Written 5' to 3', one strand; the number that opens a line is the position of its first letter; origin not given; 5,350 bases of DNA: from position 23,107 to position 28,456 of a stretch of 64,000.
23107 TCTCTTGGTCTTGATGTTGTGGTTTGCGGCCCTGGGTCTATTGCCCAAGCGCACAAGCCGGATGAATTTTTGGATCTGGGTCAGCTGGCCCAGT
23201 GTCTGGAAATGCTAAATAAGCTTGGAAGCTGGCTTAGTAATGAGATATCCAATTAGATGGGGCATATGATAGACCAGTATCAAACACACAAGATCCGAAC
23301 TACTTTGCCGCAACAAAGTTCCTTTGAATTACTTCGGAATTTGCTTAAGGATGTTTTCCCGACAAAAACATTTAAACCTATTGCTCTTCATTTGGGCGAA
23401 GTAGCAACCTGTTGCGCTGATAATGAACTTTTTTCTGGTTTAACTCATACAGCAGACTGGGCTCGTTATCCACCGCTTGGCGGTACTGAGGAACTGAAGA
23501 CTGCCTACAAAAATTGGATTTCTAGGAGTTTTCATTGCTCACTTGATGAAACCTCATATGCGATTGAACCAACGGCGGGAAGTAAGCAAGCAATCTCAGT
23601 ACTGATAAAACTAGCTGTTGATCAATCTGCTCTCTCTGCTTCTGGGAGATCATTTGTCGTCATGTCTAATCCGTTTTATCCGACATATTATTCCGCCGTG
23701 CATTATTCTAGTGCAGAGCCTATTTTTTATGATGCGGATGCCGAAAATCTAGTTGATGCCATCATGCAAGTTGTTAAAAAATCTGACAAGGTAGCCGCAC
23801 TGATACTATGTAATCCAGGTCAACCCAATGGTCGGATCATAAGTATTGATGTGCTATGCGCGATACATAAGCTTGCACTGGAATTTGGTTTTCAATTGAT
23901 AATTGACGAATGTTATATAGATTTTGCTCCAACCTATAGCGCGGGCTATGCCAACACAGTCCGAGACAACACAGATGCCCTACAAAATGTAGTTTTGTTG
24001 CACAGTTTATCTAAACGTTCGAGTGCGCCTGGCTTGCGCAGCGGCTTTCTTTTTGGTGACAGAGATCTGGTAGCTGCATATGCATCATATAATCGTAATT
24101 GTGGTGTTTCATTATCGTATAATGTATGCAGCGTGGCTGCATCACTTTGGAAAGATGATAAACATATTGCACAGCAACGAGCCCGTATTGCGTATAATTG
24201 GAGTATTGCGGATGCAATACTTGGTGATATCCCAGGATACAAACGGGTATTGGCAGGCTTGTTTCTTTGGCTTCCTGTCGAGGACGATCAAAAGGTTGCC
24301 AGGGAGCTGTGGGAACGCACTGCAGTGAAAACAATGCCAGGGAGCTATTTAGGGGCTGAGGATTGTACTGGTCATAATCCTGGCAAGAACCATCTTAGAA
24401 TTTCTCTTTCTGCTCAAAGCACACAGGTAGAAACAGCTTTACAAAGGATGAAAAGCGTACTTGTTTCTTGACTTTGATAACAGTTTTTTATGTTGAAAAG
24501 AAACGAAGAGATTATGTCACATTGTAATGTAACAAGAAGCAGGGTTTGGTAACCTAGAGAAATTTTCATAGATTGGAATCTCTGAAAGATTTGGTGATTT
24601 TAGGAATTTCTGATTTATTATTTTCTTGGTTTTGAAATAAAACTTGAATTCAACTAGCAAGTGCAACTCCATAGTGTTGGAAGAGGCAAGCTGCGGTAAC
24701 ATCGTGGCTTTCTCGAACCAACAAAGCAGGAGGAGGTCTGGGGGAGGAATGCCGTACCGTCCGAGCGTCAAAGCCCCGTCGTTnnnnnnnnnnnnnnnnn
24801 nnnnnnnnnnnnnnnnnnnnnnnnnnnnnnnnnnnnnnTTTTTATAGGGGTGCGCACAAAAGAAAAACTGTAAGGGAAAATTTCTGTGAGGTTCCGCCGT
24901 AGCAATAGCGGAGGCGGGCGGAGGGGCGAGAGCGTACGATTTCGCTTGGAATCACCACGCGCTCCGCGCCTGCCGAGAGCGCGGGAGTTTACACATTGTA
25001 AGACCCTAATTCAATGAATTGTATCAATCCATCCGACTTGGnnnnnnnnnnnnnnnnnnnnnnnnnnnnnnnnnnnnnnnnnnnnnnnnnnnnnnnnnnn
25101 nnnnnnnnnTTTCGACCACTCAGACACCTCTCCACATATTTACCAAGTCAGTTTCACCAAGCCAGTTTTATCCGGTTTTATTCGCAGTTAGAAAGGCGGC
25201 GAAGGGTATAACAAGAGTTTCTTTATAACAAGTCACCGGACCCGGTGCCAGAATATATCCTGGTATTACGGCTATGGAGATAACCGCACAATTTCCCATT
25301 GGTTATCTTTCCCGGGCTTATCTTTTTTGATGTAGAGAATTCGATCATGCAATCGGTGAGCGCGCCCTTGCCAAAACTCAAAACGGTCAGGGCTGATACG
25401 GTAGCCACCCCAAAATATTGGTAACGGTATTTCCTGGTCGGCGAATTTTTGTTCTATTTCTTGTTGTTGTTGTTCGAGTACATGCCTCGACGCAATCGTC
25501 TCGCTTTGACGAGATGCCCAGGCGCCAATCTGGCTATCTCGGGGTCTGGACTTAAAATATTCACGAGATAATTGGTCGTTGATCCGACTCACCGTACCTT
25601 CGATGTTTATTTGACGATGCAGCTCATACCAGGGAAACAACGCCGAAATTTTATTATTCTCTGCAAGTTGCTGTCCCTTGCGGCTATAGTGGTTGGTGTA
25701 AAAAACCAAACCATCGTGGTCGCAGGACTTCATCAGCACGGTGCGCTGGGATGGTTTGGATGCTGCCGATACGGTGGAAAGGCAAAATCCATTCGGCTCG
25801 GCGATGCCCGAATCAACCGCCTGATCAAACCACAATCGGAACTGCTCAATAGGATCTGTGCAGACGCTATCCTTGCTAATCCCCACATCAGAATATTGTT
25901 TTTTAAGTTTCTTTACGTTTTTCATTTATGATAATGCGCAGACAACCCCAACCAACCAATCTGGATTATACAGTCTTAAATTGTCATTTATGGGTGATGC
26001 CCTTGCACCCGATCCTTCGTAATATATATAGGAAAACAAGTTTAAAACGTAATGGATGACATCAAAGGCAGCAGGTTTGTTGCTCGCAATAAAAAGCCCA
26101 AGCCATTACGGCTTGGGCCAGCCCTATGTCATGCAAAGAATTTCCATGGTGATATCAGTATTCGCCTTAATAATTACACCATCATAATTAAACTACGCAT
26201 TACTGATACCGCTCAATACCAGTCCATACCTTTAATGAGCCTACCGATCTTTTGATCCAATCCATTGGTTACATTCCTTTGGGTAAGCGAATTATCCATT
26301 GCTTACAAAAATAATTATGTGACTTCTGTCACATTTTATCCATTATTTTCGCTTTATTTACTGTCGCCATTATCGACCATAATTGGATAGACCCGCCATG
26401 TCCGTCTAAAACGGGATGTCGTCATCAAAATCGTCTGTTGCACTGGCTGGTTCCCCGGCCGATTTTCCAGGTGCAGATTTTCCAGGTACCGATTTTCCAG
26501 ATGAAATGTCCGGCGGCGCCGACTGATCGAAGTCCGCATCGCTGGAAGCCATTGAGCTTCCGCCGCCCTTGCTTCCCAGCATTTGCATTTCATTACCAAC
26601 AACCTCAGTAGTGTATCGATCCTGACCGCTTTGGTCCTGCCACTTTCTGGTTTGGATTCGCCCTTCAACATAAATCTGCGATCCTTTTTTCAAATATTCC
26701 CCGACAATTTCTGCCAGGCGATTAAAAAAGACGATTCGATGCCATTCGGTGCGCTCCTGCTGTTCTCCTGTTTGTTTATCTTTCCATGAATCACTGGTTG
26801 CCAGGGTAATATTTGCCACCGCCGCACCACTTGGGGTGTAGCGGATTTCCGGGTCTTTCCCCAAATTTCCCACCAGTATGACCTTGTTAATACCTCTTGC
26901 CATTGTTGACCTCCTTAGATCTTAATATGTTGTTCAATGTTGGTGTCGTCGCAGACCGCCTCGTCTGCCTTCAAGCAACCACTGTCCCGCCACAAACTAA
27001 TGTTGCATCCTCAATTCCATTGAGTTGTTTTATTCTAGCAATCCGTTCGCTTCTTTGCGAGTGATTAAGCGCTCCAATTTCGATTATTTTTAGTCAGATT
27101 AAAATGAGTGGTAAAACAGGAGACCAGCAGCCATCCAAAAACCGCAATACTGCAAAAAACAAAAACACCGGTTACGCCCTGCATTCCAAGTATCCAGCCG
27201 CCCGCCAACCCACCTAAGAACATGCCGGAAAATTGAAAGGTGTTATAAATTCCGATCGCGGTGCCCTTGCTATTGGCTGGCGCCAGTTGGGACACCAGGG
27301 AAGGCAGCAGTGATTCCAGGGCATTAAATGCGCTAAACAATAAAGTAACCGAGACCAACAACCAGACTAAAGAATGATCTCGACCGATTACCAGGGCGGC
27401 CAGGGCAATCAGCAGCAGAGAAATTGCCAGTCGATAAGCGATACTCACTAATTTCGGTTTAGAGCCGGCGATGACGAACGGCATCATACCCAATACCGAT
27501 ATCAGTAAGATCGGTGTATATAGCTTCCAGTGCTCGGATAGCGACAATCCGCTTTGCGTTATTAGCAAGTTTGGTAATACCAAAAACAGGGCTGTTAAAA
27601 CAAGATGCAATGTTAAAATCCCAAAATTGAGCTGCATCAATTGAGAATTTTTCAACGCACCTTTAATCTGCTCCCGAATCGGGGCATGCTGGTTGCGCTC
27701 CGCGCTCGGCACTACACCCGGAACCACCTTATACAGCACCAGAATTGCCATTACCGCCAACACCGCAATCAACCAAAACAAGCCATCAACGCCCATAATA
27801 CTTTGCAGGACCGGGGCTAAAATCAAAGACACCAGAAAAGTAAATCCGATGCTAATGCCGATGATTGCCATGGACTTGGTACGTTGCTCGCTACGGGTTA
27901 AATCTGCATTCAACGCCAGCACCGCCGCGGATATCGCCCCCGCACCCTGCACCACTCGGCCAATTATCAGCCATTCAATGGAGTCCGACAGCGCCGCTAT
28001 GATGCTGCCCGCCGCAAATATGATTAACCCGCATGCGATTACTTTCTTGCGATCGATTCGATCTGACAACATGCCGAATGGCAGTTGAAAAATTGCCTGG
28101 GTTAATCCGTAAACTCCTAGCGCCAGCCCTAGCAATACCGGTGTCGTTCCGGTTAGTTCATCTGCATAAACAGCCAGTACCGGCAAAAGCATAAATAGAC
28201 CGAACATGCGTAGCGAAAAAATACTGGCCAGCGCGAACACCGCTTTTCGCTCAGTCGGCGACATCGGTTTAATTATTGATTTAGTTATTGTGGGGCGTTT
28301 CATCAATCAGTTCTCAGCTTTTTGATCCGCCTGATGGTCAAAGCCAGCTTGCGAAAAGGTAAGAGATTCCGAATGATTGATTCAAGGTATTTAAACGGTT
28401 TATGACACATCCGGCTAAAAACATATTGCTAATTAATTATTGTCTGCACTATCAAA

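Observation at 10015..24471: Tabtoxinine-beta-lactam-like biosynthetic gene cluster (lysine-pathway-derived monocyclic beta-lactam) outside Pseudomonas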

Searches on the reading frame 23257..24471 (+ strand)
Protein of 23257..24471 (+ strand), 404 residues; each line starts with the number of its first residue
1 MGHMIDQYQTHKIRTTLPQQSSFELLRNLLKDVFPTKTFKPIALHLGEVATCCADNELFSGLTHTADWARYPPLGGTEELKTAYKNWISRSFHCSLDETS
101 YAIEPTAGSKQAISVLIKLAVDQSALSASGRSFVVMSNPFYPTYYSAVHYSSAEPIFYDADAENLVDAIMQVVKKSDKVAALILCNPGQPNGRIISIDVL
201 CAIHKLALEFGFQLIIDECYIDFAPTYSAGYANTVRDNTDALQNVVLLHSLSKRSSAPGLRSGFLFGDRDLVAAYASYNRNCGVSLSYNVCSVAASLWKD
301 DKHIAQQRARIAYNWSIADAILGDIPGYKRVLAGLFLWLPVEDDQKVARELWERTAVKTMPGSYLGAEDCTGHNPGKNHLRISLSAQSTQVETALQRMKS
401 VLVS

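Call 8: search_protein_families(library=pfam, proteins=[window:23257-24471:+], max_evalue=0.01)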
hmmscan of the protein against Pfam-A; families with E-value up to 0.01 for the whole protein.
window:23257-24471:+ (404 aa): 1 family
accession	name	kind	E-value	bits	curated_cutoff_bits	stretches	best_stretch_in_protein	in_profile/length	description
PF00155.27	Aminotran_1_2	-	6.8e-34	118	19.7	1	65-397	32-360/361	Aminotransferase class I and II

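Call 51: find_encoding_contigs(protein=window:23257-24471:+, flank=10000, max_places=4)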
Protein window:23257-24471:+ (404 aa): 1 contig read that carries it; 1 place shown.
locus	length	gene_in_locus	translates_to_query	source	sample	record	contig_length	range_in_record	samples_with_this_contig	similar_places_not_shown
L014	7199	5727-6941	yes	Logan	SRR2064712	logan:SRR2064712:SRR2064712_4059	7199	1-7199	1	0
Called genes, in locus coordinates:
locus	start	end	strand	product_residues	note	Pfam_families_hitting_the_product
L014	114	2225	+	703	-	PF00732:GMC_oxred_N, PF00890:FAD_binding_2 (faint), PF01266:DAO (faint), PF05199:GMC_oxred_C, PF00583:Acetyltransf_1, PF13673:Acetyltransf_10, PF13508:Acetyltransf_7, PF08445:FR47 (weak), +2 more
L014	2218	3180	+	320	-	PF00892:EamA (weak)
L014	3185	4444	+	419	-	PF01071:GARS_A (faint), PF02655:ATP-grasp_3 (weak), PF13535:ATP-grasp_4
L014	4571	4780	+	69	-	-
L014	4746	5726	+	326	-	PF01546:Peptidase_M20, PF07687:M20_dimer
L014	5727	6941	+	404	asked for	PF00155:Aminotran_1_2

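Call 52: search_protein_families(library=ncbifam, proteins=[window:23257-24471:+], max_evalue=1e-10)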
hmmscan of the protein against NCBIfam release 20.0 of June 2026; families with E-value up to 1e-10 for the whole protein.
window:23257-24471:+ (404 aa): 33 families (the best 25 are shown)
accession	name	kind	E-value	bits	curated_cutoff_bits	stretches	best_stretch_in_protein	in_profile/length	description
TIGR03538.1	DapC_gpp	equivalog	6.3e-68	229.4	474.6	1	21-401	11-394/395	succinyldiaminopimelate transaminase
NF004494.0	PRK05839.1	equivalog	7e-62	209.3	485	1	22-402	7-372/376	succinyldiaminopimelate transaminase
TIGR03539.1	DapC_actino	equivalog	5.3e-36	124.4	355.65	1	60-399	41-357/357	succinyldiaminopimelate transaminase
TIGR03537.1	DapC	equivalog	5.5e-34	117.6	453.6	1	68-398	29-347/350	succinyldiaminopimelate transaminase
NF041364.1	GntC_guanitoxin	equivalog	1.3e-27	96.7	415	1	69-400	31-355/356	guanitoxin biosynthesis PLP-dependent (S)-gamma-hydroxy-L-arginine cyclodehydratase GntC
TIGR01140.1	L_thr_O3P_dcar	equivalog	6.1e-26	91.3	290.55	1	65-354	39-295/331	threonine-phosphate decarboxylase CobD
NF005732.0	PRK07550.1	equivalog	3.9e-25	88.7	366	1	63-400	58-386/389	aminotransferase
NF006756.0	PRK09276.1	subfamily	1.3e-21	77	507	1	66-400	60-384/387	LL-diaminopimelate aminotransferase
NF004611.0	PRK05942.1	equivalog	4.6e-21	75.2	628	1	68-400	66-388/394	aspartate aminotransferase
TIGR03540.1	DapC_direct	equivalog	8.9e-20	70.9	593.25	1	64-400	56-382/383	LL-diaminopimelate aminotransferase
TIGR01141.1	hisC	equivalog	3.7e-19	68.8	276.55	1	42-355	23-312/349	histidinol-phosphate transaminase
NF005744.0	PRK07568.1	subfamily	6.6e-18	64.7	389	1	70-400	61-388/398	pyridoxal phosphate-dependent aminotransferase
NF006967.0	PRK09440.1-5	equivalog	5.2e-17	61.7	402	1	68-402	72-415/424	valine--pyruvate transaminase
TIGR01265.1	tyr_nico_aTase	subfamily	2.1e-16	59.9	292.45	1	49-265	47-253/403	tyrosine/nicotianamine family aminotransferase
NF005817.0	PRK07683.1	equivalog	4.1e-15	55.4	575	1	66-399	56-378/387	aminotransferase A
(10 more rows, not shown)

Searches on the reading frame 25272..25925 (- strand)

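Call 8: search_protein_families(library=pfam, proteins=[window:25272-25925:-], max_evalue=0.01)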
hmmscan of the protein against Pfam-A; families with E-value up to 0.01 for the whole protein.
window:25272-25925:- (217 aa): 3 families
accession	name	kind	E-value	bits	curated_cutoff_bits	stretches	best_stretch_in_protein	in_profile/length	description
PF01243.27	PNPOx_N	-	4.2e-23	82.4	28.1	1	34-159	2-118/120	Pyridoxamine 5'-phosphate oxidase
PF10590.14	PNP_phzG_C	-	1.2e-20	73.6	27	1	172-217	1-42/42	Pyridoxine 5'-phosphate oxidase C-terminal dimerisation region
PF12766.13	Pyridox_oxase_2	-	1.6e-05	25.8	26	1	32-113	7-97/100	Pyridoxamine 5'-phosphate oxidase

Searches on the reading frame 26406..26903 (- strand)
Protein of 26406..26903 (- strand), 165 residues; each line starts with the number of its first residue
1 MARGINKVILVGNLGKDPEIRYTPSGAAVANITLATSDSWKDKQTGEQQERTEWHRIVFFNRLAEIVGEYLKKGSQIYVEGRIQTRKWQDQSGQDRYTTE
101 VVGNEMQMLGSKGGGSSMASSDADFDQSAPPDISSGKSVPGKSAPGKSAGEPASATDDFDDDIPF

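Call 8: search_protein_families(library=pfam, proteins=[window:26406-26903:-], max_evalue=0.01)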
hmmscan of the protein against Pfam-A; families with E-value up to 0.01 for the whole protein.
window:26406-26903:- (165 aa): 3 families
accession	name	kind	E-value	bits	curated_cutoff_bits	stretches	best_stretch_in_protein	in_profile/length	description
PF00436.31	SSB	-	9.4e-44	148.2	26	1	5-109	1-104/104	Single-strand binding protein family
PF22657.2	SSB_1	-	0.00034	21.2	27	1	6-87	1-79/91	Another single-strand binding protein family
PF01336.31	tRNA_anti-codon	-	0.0098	16.3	27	0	56-107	30-73/75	OB-fold nucleic acid binding domain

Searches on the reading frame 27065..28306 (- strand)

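Call 8: search_protein_families(library=pfam, proteins=[window:27065-28306:-], max_evalue=0.01)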
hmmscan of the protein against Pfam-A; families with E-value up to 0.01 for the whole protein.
window:27065-28306:- (413 aa): 4 families
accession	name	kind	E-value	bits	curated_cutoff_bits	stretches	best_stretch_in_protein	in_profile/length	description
PF07690.21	MFS_1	-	1.7e-49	169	33.4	2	27-365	2-346/347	Major Facilitator Superfamily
PF00083.30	Sugar_tr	-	5.1e-09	36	22.3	1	55-191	44-185/452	Sugar (and other) transporter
PF06779.20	MFS_4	-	5.3e-09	36.3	26.3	2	126-386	97-352/364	Uncharacterised MFS-type transporter YbfB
PF01306.25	LacY_symp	-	0.00014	21.3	24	1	16-197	2-190/413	LacY proton/sugar symporter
